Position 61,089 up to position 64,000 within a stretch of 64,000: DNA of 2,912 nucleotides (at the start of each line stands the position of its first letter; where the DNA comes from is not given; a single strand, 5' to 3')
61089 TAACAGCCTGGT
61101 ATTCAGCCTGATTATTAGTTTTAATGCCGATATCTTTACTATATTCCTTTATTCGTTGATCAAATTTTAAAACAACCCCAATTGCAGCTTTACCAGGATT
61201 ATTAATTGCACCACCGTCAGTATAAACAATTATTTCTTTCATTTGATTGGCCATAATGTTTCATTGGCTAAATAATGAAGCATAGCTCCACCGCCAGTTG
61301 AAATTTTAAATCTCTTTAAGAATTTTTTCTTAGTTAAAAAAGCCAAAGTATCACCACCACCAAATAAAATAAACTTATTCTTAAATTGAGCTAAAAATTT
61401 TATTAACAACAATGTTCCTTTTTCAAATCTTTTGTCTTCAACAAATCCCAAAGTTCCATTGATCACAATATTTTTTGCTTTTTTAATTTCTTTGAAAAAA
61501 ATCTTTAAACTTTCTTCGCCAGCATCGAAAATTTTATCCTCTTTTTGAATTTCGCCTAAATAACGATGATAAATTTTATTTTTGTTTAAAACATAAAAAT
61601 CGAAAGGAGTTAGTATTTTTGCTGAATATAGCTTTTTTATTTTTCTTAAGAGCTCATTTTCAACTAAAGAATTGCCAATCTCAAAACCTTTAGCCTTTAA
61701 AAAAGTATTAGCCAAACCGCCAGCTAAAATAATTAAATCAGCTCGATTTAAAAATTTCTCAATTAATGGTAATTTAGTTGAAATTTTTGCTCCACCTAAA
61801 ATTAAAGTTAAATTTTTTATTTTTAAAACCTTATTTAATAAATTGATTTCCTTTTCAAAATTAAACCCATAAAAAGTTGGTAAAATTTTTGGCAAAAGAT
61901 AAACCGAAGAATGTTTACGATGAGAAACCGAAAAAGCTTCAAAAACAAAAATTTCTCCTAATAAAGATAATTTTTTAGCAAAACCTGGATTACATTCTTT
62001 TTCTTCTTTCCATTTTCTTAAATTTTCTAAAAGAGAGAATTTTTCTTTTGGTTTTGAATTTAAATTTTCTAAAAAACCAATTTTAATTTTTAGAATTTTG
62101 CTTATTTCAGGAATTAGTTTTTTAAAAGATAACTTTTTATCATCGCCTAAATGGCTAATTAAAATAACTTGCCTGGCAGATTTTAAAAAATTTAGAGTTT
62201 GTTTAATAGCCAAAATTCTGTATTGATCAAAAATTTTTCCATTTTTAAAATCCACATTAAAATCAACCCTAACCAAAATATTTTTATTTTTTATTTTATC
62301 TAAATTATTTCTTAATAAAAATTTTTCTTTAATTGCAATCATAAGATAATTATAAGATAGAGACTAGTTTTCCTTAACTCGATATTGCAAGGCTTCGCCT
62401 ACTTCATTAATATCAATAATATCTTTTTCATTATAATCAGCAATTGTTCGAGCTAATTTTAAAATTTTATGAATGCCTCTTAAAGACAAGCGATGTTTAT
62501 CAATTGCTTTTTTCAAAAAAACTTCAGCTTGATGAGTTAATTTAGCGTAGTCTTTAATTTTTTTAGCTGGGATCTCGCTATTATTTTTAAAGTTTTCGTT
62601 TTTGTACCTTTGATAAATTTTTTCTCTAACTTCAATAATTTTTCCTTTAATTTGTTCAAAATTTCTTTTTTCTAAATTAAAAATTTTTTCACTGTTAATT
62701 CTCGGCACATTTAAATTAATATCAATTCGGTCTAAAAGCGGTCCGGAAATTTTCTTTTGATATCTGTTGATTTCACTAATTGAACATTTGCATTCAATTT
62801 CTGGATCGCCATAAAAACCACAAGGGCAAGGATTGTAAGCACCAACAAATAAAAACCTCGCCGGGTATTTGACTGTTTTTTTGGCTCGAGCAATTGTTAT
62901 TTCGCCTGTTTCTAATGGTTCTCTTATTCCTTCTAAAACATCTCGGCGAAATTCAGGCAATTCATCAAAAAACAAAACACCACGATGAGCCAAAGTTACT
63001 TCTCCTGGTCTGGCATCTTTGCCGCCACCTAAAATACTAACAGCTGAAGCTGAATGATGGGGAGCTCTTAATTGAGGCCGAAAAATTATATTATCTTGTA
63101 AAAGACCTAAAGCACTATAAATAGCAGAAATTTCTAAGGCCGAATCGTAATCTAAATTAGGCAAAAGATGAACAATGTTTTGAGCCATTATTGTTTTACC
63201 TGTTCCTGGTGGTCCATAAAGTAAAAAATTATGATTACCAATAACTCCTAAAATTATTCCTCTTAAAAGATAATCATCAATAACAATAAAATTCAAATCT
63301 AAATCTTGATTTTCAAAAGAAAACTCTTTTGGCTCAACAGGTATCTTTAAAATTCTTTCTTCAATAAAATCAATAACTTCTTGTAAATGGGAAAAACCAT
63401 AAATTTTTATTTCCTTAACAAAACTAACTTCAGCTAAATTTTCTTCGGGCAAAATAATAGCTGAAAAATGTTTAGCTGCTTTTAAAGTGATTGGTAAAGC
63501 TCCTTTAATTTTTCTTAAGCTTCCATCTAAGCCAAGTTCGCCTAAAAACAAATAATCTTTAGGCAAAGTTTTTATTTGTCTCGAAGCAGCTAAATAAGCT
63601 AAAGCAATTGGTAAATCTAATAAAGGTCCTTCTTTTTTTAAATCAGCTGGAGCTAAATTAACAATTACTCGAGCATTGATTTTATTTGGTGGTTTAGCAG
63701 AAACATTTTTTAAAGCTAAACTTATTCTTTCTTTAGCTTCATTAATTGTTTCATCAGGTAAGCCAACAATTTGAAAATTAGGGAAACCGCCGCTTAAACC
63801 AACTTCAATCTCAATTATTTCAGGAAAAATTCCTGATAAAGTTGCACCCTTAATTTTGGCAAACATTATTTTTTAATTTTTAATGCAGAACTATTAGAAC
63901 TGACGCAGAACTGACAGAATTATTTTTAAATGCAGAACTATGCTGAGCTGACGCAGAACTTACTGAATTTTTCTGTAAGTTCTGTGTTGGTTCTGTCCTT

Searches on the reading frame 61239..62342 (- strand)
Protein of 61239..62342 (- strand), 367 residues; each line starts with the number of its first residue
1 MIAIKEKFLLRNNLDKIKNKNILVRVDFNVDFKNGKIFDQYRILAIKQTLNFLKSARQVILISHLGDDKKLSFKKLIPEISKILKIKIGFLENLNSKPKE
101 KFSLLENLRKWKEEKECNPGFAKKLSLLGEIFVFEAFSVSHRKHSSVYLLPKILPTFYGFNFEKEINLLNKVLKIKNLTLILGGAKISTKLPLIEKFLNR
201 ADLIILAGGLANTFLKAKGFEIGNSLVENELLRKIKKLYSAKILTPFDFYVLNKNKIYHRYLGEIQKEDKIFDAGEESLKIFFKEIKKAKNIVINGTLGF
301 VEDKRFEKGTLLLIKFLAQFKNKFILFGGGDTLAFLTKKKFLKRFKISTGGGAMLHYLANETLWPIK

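Call 14: search_protein_families(library=pfam, proteins=[window:61239-62342:-], max_evalue=0.001)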
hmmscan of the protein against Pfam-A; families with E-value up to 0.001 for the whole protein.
window:61239-62342:- (367 aa): 1 family
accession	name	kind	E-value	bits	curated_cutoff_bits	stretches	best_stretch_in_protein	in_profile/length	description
PF00162.24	PGK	-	6.2e-89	299.1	27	1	16-359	5-377/379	Phosphoglycerate kinase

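Call 15: search_protein_families(library=ncbifam, proteins=[window:61239-62342:-], max_evalue=0.01)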
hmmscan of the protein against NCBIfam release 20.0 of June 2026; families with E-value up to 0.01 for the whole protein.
window:61239-62342:- (367 aa): 1 family
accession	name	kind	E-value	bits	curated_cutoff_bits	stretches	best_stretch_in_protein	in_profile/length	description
NF010569.0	PRK13962.1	equivalog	2.6e-67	227.4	883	1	16-363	10-385/645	bifunctional phosphoglycerate kinase/triosephosphate isomerase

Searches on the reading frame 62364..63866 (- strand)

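Call 14: search_protein_families(library=pfam, proteins=[window:62364-63866:-], max_evalue=0.001)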
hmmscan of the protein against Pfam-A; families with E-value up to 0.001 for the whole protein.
window:62364-63866:- (500 aa): 7 families
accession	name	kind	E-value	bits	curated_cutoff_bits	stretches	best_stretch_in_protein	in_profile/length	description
PF01078.27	Mg_chelatase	-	3.2e-76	255.8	20.3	1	201-394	12-206/207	Magnesium chelatase, subunit ChlI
PF13541.12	ChlI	-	1.7e-38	131.6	27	1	20-143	1-121/121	Subunit ChlI of Mg-chelatase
PF13335.12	Mg_chelatase_C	-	2.6e-22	79.6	26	1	404-496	5-94/94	Magnesium chelatase, subunit ChlI C-terminal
PF07728.20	AAA_5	-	4e-08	33.8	22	1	213-348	1-125/139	AAA domain (dynein-related subfamily)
PF00493.29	MCM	-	1.4e-07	31.3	23.3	1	287-352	114-179/224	MCM P-loop domain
PF00004.35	AAA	-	0.00016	22.5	21.2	1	215-235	2-22/131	ATPase family associated with various cellular activities (AAA)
PF00158.32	Sigma54_activat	-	0.00023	21.4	20.2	0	212-337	23-136/168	Sigma-54 interaction domain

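Call 15: search_protein_families(library=ncbifam, proteins=[window:62364-63866:-], max_evalue=0.01)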
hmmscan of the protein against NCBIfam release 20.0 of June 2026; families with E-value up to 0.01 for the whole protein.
window:62364-63866:- (500 aa): 17 families
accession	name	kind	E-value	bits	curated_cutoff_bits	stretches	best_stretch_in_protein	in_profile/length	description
TIGR00368.1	TIGR00368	hypoth_equivalog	1.3e-146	489.2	362.4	1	11-496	7-499/499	YifB family Mg chelatase-like AAA ATPase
NF007365.0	PRK09862.1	equivalog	2.3e-105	353.1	530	1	15-497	16-493/506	YifB family Mg chelatase-like AAA ATPase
TIGR02902.1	spore_lonB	equivalog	3.6e-08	32.5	723.3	1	68-168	430-530/531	ATP-dependent protease LonB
TIGR02442.1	Cob-chelat-sub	hypoth_equivalog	1e-06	27.5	779.45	1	280-346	113-179/641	putative cobaltochelatase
TIGR00764.1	lon_rel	equivalog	3.1e-06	26.1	516.6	0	211-244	37-70/608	ATP-dependent protease LonB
TIGR00416.1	sms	equivalog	1.4e-05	24.1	403.05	1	75-164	365-453/454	DNA repair protein RadA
TIGR02903.1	spore_lon_C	equivalog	1.5e-05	23.7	678.8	0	80-167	525-613/615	Lon family ATP-dependent protease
TIGR02030.1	BchI-ChlI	equivalog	2.5e-05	23.6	466.95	1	281-346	118-183/337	magnesium chelatase ATPase subunit I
TIGR02031.1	BchD-ChlD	equivalog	7.9e-05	21.5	499.55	1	220-347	25-144/608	magnesium chelatase ATPase subunit D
NF038308.1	RNA_repair_RtcR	equivalog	0.00016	20.6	650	0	281-307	265-291/530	RNA repair transcriptional activator RtcR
NF042959.1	IteA_antiphage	equivalog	0.00064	19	510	1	207-234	121-148/367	anti-phage ATPase IteA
NF003069.1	PRK03992.1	subfamily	0.00066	18.9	500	1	207-233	161-187/379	proteasome-activating nucleotidase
TIGR01242.2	TIGR01242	subfamily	0.0013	17.8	500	1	208-233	145-170/362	proteasome-activating nucleotidase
TIGR00635.1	ruvB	equivalog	0.0013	17.8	299.05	0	214-232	33-51/305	Holliday junction branch migration DNA helicase RuvB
NF000868.0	PRK00080.1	equivalog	0.0026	16.7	282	0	214-232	54-72/330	Holliday junction branch migration DNA helicase RuvB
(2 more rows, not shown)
